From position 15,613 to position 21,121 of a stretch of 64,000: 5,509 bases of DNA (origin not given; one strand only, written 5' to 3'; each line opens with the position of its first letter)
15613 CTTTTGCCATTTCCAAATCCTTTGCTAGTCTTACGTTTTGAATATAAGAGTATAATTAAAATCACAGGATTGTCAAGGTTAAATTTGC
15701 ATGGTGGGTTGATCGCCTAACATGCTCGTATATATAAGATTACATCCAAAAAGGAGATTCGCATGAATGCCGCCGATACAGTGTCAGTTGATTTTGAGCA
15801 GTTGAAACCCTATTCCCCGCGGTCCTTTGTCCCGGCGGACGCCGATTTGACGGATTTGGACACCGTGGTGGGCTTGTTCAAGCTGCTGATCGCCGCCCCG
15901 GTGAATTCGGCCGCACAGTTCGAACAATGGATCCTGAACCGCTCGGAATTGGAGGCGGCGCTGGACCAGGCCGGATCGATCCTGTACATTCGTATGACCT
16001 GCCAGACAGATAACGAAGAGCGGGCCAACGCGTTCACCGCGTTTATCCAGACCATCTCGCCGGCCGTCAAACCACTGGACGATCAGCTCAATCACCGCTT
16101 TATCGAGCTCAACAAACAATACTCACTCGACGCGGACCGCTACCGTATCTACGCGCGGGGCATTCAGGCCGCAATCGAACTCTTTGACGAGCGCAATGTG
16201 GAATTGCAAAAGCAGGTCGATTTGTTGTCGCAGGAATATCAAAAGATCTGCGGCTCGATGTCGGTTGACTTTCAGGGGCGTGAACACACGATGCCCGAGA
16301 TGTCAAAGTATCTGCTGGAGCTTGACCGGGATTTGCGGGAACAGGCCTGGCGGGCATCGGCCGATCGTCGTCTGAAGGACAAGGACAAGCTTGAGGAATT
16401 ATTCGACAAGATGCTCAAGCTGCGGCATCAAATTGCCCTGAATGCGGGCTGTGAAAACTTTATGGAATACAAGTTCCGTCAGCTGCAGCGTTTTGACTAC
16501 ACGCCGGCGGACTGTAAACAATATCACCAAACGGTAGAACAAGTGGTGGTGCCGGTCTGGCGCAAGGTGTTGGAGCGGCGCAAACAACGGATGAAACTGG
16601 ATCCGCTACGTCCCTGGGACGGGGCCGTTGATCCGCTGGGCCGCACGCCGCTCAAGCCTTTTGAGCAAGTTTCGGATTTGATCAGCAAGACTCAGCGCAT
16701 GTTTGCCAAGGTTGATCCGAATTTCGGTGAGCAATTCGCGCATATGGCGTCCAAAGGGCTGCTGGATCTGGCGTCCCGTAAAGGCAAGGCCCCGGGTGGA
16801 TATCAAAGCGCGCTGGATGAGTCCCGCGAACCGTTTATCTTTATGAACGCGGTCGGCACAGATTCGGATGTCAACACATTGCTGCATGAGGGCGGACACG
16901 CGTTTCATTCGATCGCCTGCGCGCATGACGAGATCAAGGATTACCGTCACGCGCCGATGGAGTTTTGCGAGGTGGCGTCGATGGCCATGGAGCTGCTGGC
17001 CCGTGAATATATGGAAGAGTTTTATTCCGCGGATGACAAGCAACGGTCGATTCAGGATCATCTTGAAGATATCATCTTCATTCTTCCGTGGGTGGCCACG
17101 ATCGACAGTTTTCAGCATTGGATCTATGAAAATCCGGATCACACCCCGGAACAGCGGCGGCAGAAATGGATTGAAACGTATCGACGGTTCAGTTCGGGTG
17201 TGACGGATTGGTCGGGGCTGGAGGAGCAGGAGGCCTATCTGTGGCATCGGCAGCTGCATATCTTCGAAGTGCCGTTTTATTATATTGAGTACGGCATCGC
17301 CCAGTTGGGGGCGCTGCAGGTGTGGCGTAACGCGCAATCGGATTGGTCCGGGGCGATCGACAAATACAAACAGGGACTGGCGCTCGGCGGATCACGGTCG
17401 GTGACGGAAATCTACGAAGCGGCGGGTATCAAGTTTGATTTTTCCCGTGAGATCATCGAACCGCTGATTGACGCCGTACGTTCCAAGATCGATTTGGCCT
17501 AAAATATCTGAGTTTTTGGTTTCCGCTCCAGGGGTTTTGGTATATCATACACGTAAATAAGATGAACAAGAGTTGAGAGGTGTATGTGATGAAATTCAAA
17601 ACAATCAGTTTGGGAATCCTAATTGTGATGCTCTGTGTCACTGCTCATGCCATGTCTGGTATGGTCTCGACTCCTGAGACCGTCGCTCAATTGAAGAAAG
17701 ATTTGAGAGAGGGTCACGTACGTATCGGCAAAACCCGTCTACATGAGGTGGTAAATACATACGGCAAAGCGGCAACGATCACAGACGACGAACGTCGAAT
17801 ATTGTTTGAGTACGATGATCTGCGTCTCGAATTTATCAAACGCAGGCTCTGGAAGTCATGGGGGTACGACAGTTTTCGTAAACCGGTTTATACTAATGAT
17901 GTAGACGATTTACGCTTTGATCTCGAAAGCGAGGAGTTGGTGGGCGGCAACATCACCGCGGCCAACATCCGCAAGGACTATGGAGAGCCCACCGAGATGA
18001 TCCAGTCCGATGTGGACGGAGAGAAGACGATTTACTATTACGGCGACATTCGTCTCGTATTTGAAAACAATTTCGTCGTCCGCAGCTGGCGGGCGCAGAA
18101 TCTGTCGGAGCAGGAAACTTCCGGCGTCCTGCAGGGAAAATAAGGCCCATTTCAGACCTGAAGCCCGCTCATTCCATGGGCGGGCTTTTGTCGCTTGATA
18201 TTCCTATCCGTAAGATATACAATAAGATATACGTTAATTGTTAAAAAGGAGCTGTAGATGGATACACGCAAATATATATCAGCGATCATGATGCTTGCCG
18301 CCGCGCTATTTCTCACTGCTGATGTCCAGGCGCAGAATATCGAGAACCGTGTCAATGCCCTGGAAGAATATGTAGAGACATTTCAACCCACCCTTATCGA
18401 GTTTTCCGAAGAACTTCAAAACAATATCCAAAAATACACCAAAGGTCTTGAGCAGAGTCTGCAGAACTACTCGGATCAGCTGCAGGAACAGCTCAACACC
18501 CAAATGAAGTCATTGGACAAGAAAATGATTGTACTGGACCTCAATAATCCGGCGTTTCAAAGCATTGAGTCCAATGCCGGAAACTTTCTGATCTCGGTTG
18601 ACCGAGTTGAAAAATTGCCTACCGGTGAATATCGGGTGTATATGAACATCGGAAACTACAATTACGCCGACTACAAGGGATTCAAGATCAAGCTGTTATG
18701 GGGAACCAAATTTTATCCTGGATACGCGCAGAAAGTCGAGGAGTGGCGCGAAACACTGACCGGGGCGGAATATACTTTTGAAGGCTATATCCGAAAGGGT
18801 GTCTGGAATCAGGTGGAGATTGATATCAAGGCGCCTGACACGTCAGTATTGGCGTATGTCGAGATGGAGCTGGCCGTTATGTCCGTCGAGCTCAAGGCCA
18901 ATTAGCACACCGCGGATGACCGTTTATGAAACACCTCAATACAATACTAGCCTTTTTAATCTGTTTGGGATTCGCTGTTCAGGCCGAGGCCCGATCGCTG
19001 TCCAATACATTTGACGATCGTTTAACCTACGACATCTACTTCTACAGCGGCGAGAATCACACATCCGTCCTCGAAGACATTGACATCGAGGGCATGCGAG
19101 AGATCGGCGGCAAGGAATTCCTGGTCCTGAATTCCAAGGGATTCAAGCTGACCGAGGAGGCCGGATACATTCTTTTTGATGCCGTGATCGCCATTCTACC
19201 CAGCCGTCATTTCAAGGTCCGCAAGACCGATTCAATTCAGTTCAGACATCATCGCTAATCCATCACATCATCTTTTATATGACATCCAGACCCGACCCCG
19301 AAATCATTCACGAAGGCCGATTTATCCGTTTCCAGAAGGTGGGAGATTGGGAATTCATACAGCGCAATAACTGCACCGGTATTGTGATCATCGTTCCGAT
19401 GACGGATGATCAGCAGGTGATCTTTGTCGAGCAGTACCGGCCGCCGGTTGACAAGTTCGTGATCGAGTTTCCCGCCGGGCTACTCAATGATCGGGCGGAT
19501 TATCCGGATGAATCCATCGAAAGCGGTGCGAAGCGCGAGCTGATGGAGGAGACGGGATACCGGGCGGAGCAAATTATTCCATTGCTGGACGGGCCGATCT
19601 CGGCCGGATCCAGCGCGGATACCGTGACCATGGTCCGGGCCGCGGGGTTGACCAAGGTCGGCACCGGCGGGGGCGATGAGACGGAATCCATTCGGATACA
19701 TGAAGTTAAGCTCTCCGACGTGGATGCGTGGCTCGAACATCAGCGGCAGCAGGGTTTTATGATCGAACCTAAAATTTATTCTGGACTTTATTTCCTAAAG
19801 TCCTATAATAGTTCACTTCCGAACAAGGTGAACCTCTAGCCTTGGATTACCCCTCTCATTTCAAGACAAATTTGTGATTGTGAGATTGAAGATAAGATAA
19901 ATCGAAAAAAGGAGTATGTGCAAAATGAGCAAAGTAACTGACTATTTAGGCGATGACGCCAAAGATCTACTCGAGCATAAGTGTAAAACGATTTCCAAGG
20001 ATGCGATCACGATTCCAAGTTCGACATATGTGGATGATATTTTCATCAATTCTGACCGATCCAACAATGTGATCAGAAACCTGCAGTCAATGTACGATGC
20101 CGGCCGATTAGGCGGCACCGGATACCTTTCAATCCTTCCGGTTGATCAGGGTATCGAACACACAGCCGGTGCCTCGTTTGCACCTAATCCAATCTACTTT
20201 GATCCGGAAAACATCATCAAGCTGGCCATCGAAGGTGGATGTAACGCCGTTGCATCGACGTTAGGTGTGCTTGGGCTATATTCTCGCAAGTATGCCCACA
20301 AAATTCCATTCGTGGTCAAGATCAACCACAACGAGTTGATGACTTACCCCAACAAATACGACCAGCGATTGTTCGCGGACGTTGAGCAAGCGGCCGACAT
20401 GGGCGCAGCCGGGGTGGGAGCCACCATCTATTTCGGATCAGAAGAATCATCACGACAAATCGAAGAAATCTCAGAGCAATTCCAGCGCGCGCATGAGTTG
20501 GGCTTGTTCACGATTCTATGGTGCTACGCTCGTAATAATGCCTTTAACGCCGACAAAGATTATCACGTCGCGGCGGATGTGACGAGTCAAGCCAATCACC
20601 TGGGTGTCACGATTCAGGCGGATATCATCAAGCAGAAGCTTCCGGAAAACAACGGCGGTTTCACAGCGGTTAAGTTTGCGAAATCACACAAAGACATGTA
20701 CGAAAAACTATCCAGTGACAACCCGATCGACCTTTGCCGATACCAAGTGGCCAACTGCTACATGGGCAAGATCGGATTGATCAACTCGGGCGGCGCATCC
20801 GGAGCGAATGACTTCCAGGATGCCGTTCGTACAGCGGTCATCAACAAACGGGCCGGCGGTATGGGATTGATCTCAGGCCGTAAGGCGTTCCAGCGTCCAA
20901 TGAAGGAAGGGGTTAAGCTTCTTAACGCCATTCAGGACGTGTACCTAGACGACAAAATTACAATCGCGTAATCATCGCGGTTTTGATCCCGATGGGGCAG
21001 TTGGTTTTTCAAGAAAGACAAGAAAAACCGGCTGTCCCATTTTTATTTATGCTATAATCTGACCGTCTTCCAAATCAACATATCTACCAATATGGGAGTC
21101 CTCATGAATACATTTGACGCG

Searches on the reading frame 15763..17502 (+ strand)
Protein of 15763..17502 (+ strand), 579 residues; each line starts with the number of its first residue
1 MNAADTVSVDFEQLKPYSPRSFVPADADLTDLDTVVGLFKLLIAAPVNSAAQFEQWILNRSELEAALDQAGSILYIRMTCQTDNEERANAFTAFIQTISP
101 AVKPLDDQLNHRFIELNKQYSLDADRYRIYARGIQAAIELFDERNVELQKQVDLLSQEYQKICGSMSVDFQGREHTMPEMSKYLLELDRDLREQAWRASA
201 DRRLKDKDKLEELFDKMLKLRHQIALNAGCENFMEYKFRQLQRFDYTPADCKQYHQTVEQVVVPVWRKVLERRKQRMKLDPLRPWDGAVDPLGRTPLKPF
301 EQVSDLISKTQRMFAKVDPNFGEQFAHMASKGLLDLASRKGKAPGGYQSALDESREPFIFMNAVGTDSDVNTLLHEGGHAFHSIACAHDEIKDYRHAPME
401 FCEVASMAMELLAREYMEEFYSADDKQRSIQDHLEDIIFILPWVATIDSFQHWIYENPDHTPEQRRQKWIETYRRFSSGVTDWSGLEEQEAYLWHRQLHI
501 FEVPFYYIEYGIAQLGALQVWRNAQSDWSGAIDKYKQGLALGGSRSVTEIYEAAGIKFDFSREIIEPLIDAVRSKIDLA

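Call 57: search_protein_families(library=pfam, proteins=[window:15763-17502:+], max_evalue=0.00001)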
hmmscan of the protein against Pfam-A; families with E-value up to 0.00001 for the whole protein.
window:15763-17502:+ (579 aa): 1 family
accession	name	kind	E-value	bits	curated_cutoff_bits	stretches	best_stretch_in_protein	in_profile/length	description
PF01432.26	Peptidase_M3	-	1.2e-50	173.6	27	1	188-565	7-452/457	Peptidase family M3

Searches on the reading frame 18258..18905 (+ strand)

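Call 57: search_protein_families(library=pfam, proteins=[window:18258-18905:+], max_evalue=0.00001)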
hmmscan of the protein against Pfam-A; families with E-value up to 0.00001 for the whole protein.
window:18258-18905:+ (215 aa): 1 family
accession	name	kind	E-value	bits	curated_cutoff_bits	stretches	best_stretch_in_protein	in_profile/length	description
PF01442.23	Apolipoprotein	-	1.3e-06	28.7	90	1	33-89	40-96/190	Apolipoprotein A1/A4/E domain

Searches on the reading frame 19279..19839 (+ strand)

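Call 57: search_protein_families(library=pfam, proteins=[window:19279-19839:+], max_evalue=0.00001)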
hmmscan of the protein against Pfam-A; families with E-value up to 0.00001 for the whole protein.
window:19279-19839:+ (186 aa): 1 family
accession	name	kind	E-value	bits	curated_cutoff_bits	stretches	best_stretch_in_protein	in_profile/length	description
PF00293.34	NUDIX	-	3.4e-09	37.2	21.1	1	36-104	6-67/134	NUDIX domain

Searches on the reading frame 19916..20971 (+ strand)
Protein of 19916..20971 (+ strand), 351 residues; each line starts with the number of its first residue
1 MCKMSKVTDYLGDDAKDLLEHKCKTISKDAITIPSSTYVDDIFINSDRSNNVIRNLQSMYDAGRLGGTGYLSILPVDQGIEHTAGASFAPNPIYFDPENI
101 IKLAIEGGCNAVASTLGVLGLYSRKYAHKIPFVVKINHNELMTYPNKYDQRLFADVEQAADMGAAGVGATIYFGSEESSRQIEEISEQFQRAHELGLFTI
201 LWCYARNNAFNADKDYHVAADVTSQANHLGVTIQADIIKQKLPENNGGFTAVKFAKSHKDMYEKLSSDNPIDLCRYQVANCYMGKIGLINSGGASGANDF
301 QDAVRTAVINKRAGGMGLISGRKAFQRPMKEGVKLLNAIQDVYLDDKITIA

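Call 57: search_protein_families(library=pfam, proteins=[window:19916-20971:+], max_evalue=0.00001)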
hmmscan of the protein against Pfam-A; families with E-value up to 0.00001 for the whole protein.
window:19916-20971:+ (351 aa): 1 family
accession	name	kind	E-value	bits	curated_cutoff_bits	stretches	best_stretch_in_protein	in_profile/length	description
PF01791.15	DeoC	-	1.1e-62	212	23.8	1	72-327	2-229/229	DeoC/LacD family aldolase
